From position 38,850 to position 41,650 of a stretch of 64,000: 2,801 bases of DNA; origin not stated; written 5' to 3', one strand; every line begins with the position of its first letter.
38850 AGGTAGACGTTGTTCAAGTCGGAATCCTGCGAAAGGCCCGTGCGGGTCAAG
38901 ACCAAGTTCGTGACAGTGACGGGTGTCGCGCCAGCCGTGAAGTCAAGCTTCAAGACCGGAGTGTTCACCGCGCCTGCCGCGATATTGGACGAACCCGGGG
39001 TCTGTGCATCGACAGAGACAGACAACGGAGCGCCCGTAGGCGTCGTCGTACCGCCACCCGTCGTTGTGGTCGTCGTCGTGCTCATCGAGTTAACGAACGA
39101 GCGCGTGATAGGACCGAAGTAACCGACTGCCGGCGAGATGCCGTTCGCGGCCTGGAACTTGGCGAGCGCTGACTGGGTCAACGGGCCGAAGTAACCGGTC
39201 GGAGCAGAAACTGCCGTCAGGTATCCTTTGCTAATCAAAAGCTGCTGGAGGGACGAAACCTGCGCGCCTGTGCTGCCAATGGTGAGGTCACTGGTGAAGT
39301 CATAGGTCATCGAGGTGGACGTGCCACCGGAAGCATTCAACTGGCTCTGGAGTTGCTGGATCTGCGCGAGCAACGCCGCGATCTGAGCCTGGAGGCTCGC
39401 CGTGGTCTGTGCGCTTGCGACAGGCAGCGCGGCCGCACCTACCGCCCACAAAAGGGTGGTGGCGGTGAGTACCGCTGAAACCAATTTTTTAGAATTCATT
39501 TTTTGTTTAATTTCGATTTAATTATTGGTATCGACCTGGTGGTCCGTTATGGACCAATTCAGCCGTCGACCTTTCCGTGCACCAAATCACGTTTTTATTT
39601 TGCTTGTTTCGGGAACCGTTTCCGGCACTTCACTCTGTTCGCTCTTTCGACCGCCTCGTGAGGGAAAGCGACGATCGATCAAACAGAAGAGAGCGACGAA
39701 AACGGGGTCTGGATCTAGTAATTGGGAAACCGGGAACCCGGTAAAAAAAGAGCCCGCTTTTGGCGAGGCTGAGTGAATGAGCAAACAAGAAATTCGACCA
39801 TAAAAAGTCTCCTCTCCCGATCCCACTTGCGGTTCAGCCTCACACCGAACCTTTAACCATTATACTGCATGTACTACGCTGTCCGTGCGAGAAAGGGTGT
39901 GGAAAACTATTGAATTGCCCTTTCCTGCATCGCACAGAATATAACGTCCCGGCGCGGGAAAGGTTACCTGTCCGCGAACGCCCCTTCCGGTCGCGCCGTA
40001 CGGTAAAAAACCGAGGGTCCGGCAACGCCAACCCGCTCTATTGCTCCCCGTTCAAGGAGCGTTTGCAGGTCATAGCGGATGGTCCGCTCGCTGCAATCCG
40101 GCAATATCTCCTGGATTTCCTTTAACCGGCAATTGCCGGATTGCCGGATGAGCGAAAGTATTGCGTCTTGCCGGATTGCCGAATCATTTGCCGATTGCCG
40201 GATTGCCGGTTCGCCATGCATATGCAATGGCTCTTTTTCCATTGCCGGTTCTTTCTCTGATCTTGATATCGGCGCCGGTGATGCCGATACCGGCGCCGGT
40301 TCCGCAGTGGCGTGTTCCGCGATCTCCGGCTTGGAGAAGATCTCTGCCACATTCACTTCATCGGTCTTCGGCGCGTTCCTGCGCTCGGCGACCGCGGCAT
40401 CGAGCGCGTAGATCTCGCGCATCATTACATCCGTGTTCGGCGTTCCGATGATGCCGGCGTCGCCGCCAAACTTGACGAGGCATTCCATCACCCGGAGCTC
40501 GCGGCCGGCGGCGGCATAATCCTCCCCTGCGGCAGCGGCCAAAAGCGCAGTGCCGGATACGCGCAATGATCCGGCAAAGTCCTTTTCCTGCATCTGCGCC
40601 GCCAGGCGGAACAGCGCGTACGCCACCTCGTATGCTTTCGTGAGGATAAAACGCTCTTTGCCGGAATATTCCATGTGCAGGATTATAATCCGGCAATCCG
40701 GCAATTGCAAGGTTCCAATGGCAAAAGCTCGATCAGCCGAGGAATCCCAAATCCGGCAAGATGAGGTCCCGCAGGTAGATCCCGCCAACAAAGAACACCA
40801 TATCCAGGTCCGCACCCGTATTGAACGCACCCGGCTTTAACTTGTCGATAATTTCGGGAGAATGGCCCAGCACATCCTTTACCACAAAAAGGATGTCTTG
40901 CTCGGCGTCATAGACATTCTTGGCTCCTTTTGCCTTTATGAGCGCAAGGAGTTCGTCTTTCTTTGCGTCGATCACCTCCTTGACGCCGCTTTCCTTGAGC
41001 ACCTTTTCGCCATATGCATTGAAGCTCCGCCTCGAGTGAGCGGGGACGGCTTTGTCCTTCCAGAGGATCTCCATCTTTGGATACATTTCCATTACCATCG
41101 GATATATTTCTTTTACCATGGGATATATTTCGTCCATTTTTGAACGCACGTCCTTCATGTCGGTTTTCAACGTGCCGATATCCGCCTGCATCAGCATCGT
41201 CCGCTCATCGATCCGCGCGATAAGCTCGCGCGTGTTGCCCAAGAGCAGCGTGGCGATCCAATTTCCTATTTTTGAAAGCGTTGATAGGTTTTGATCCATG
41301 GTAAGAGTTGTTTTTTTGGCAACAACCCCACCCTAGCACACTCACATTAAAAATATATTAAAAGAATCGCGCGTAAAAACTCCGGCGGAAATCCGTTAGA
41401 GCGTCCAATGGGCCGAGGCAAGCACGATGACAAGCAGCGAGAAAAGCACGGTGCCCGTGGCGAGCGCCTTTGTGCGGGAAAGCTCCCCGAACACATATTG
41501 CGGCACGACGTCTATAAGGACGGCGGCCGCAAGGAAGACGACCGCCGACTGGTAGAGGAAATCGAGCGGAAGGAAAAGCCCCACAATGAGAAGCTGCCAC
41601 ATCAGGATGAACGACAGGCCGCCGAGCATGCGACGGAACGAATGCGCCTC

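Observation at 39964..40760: HTH regulator whose promoter spacer and own coding sequence both contain arrays of the 8-mer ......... Probable leaderless autoregulated gene with a looping operator architecture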

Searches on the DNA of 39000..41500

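Call 24: search_rna_families(source=window, start=39000, end=41500, threshold=evalue, max_evalue=1)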
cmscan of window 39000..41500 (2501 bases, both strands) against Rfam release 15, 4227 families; matches with E-value up to 1: 0.
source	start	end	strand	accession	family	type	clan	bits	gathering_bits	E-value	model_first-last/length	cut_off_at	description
